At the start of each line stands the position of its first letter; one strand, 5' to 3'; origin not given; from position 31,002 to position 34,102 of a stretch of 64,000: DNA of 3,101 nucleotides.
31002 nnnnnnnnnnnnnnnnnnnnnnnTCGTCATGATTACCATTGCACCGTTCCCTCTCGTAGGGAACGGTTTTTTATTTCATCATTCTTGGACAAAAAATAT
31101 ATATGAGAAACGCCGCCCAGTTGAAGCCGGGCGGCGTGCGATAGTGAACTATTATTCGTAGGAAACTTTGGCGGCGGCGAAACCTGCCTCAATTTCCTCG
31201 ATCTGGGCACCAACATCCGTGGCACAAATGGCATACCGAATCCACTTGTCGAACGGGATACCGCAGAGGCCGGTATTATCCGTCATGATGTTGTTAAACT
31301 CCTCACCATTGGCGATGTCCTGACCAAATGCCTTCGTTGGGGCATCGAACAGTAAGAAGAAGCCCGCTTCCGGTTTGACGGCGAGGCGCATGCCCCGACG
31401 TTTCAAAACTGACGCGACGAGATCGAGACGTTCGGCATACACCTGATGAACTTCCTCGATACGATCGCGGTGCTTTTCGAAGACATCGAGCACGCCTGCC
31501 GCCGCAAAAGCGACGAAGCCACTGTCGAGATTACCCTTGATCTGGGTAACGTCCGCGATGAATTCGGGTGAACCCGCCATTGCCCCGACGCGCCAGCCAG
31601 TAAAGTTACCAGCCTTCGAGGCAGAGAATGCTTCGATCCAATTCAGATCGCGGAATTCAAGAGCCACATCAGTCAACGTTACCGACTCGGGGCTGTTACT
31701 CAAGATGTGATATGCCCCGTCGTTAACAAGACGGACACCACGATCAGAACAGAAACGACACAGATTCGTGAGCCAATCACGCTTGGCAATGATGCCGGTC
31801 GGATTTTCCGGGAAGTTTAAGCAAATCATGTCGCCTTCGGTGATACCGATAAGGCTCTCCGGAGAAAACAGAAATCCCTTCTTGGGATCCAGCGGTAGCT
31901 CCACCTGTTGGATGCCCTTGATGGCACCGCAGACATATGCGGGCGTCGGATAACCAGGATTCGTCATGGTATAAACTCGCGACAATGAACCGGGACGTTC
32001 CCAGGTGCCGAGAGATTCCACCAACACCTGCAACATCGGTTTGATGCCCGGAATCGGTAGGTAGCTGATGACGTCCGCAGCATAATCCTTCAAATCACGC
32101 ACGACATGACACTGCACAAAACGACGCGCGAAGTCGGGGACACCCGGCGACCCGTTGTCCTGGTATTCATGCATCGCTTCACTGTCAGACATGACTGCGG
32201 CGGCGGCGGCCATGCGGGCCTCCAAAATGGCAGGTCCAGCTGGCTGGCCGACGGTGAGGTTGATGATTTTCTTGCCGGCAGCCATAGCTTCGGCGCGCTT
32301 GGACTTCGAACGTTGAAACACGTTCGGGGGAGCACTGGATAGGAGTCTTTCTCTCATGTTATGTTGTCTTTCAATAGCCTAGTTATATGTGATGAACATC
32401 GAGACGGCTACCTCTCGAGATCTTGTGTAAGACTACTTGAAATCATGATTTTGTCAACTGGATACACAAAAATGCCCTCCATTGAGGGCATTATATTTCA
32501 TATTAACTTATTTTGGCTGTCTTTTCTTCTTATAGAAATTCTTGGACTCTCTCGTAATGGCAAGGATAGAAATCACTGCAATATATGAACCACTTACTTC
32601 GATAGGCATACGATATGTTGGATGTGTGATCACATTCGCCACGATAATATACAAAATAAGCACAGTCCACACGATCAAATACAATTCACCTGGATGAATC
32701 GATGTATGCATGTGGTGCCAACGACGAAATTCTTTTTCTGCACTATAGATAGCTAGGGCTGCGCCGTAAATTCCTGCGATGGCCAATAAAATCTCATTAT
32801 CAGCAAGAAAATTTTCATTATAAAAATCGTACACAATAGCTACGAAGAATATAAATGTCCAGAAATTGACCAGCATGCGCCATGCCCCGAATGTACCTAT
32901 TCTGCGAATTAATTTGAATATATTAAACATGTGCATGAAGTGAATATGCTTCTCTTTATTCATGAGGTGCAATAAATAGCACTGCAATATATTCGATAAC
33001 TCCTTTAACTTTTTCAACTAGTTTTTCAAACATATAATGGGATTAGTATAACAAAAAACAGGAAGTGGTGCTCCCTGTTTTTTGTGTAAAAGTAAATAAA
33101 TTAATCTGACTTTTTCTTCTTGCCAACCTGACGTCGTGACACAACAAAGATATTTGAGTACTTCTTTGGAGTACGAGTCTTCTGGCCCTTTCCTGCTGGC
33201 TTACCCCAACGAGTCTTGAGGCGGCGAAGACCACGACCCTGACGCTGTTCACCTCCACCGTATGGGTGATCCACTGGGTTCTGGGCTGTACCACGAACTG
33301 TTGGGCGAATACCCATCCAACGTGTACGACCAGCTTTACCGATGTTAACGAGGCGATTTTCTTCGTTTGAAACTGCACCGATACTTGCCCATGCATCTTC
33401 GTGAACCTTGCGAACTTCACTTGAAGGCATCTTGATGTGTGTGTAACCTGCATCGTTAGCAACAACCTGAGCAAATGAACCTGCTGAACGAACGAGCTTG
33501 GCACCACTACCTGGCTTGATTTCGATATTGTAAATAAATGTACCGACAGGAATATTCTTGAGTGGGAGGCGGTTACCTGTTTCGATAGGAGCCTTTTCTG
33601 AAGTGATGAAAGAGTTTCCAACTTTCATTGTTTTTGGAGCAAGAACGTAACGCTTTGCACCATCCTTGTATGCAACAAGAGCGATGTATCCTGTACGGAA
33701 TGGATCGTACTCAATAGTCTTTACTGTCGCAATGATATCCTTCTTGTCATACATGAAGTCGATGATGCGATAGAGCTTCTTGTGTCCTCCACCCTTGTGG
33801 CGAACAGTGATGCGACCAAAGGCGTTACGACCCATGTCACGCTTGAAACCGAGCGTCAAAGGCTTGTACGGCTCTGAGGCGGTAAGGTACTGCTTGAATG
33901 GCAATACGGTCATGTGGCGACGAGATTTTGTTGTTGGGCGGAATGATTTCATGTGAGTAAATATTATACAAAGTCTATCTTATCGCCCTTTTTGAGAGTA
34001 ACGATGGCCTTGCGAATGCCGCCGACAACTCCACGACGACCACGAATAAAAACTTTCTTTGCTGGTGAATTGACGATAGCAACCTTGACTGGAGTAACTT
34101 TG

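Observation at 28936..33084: S10 operon interrupted between rplB and rpsS by a GC-rich LysA-like decarboxylase and a DapL-like aminotransferase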

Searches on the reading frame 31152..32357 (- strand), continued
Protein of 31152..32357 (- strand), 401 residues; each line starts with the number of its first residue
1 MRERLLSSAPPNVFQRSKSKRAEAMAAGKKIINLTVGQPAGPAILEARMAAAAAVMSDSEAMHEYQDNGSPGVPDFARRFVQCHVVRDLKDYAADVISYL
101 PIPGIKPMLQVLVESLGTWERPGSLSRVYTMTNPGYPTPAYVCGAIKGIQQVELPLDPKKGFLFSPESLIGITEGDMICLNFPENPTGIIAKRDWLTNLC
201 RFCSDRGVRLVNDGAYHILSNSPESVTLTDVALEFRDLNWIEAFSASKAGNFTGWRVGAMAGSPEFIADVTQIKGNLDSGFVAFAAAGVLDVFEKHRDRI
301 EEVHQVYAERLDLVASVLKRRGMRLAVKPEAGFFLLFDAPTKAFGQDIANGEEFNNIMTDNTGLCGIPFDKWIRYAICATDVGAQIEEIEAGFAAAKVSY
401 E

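Call 87: search_solved_structures(query=A6, max_evalue=0.00001, show_alignments=0)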
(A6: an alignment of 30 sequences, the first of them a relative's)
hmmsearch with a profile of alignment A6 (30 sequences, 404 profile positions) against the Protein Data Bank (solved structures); distinct sequences matched with E-value up to 0.00001: 64 (the best 60 are shown).
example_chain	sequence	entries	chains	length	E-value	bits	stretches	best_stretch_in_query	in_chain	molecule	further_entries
2x5d_A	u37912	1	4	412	8.3e-30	107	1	13-382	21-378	PROBABLE AMINOTRANSFERASE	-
6l1l_A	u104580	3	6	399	5.6e-26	94.4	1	14-368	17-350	Aminotransferase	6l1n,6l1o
1o4s_A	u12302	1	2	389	3.4e-24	88.5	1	158-343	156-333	Aspartate aminotransferase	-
1bkg_A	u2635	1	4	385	1.9e-20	76.2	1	16-356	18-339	ASPARTATE AMINOTRANSFERASE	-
1bjw_A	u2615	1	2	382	1.9e-20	76.2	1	16-347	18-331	ASPARTATE AMINOTRANSFERASE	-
1b5o_A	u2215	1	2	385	2.2e-20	75.9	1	152-356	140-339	PROTEIN (ASPARTATE AMINOTRANSFERASE)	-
1gc3_A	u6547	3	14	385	2.3e-20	75.9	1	152-356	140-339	ASPARTATE AMINOTRANSFERASE | PROTEIN (ASPARTATE AMINOTRANSFERASE)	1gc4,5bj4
1b5p_A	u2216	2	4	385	3.9e-20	75.2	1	152-356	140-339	PROTEIN (ASPARTATE AMINOTRANSFERASE) | ASPARTATE AMINOTRANSFERASE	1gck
5bj3_A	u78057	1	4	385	4.7e-20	74.9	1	152-356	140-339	PROTEIN (ASPARTATE AMINOTRANSFERASE)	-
1j32_A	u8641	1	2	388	1.6e-18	69.9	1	152-340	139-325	aspartate aminotransferase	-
6f77_A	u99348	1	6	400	2.4e-18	69.3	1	122-375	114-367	Aspartate aminotransferase A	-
2o1b_A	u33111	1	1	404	4.8e-18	68.3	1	25-383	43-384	Aminotransferase, class I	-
8wkj_A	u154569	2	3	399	4.6e-17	65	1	154-373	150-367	Aminotransferase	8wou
5wml_A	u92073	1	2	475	6.1e-17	64.6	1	143-397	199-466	Bifunctional aspartate aminotransferase and glutamate/aspartate-prephenate aminotransferas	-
5wmh_A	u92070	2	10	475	8.9e-17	64.1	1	143-397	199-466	Bifunctional aspartate aminotransferase and glutamate/aspartate-prephenate aminotransferas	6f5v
2z1z_A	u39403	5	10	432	2.1e-09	39.8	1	130-326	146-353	LL-diaminopimelate aminotransferase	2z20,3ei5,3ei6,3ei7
3asa_A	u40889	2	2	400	1.7e-07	33.5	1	128-225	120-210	LL-diaminopimelate aminotransferase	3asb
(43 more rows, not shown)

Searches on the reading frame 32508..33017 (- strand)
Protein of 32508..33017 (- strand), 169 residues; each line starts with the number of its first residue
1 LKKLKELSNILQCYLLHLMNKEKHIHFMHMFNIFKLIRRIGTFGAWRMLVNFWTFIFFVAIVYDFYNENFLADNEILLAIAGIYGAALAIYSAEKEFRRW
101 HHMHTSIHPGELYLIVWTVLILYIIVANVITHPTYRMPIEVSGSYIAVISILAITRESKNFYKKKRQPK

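Call 3: search_protein_families(library=pfam, proteins=[window:32508-33017:-], max_evalue=0.01)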
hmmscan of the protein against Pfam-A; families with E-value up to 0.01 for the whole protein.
window:32508-33017:- (169 aa): 0 families

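Call 4: search_protein_families(library=ncbifam, proteins=[window:32508-33017:-], max_evalue=0.01)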
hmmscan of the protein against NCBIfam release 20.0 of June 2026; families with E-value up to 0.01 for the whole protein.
window:32508-33017:- (169 aa): 0 families

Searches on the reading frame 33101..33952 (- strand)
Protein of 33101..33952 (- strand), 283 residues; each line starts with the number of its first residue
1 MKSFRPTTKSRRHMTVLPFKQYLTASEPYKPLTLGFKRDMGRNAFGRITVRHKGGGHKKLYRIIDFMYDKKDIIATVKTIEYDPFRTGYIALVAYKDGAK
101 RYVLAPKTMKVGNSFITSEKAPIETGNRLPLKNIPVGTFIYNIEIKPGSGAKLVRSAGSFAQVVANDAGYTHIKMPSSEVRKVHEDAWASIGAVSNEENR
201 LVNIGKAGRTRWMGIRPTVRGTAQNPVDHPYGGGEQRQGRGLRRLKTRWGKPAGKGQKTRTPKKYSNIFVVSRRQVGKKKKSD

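Call 3: search_protein_families(library=pfam, proteins=[window:33101-33952:-], max_evalue=0.01)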
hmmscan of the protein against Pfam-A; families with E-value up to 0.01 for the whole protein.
window:33101-33952:- (283 aa): 2 families
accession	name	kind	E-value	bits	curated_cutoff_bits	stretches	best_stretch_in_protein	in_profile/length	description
PF03947.24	Ribosomal_L2_C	-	2.1e-48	164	33.7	1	125-250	2-126/126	Ribosomal Proteins L2, C-terminal domain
PF00181.30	Ribosomal_L2_N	-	7.8e-33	112.8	23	1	41-116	1-76/77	Ribosomal Proteins L2, RNA binding N-terminal domain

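Call 4: search_protein_families(library=ncbifam, proteins=[window:33101-33952:-], max_evalue=0.01)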
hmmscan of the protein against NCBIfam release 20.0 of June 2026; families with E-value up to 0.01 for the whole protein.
window:33101-33952:- (283 aa): 2 families
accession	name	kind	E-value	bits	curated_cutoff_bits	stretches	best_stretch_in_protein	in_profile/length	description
TIGR01171.1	rplB_bact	equivalog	2.7e-109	364.8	174.5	1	2-275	2-274/275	50S ribosomal protein L2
NF007180.0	PRK09612.1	equivalog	6.4e-41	140.5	265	1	46-239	11-211/238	50S ribosomal protein L2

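Call 15: find_related_loci(query=window:33101-33952:-, collection=genome_contigs, flank=7000)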
Query window:33101-33952:- (283 aa) in genome_contigs; peptide patterns used: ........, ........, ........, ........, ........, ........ (x = any residue, [..] = any of these).
404 stretches matched a pattern; 320 encode a relative of the query (tblastn E <= 1e-3); the best 80 are kept; 80 distinct loci.
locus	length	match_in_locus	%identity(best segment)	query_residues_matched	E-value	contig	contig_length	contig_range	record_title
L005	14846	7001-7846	91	1-282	7e-177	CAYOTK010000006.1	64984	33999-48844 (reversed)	MAG TPA_asm: uncultured Candidatus Saccharibacteria bacterium isolate SRP278252_co2_142 genome assembly, contig: NODE_69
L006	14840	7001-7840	93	1-280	6e-177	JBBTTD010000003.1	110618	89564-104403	MAG: Patescibacteria group bacterium isolate H41-bin002_1 H41_bin002_1_000000000003, whole genome shotgun sequence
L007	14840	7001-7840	92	1-280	1e-174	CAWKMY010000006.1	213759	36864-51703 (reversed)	MAG: uncultured bacterium isolate MFD01223.bin.2.47 genome assembly, contig: contig_8201, whole genome shotgun sequence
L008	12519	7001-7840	89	1-280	1e-173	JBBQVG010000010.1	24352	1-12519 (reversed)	MAG: Candidatus Paceibacteria bacterium isolate Co_metawrap_1985 Cmw_1985_k141_16752467_length_24352_cov_9.0000, whole g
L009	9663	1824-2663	91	1-280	2e-173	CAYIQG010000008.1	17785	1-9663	MAG TPA_asm: uncultured Candidatus Saccharibacteria bacterium isolate ERP119705_co3_300 genome assembly, contig: NODE_36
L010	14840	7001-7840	91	1-280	3e-173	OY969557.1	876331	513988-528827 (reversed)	MAG: uncultured bacterium isolate MFD09286.bin.c.8 genome assembly, chromosome: 1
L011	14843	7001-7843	93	1-281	1e-172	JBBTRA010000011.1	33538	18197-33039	MAG: Patescibacteria group bacterium isolate H41-bin055_1 H41_bin055_1_000000000011, whole genome shotgun sequence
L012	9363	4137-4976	89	1-280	2e-172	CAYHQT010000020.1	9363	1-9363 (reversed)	MAG TPA_asm: uncultured Candidatus Saccharibacteria bacterium isolate ERP119705_co14_62 genome assembly, contig: NODE_10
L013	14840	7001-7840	90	1-280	1e-172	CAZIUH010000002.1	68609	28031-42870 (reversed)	MAG TPA_asm: uncultured Candidatus Saccharibacteria bacterium isolate SRP178699_co1_126 genome assembly, contig: NODE_30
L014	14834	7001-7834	89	1-278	5e-172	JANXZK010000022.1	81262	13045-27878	MAG: bacterium isolate GL140_4_metabat_307 GL140_4_k141_2839157, whole genome shotgun sequence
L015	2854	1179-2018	93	1-280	0e+0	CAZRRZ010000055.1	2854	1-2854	MAG TPA_asm: uncultured Candidatus Saccharibacteria bacterium isolate SRP286056_co2_115 genome assembly, contig: NODE_65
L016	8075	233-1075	92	1-281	1e-171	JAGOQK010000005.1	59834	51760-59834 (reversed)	MAG: Candidatus Paceibacterota bacterium isolate Gw_Eff_bin_108 Gw_Eff_739_length_59834_cov_5.835815, whole genome shotg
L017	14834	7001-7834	90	1-278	2e-171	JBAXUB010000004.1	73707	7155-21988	MAG: Candidatus Taylorbacteria bacterium isolate ELA650 MAG650_4, whole genome shotgun sequence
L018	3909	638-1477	93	1-280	3e-178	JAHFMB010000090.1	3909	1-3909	MAG: Candidatus Taylorbacteria bacterium isolate nzgw447 NODE_57227_length_3910_cov_2.908683, whole genome shotgun seque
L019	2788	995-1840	93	1-282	0e+0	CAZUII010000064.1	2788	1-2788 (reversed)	MAG TPA_asm: uncultured Candidatus Saccharibacteria bacterium isolate SRP342105_co1_365 genome assembly, contig: NODE_56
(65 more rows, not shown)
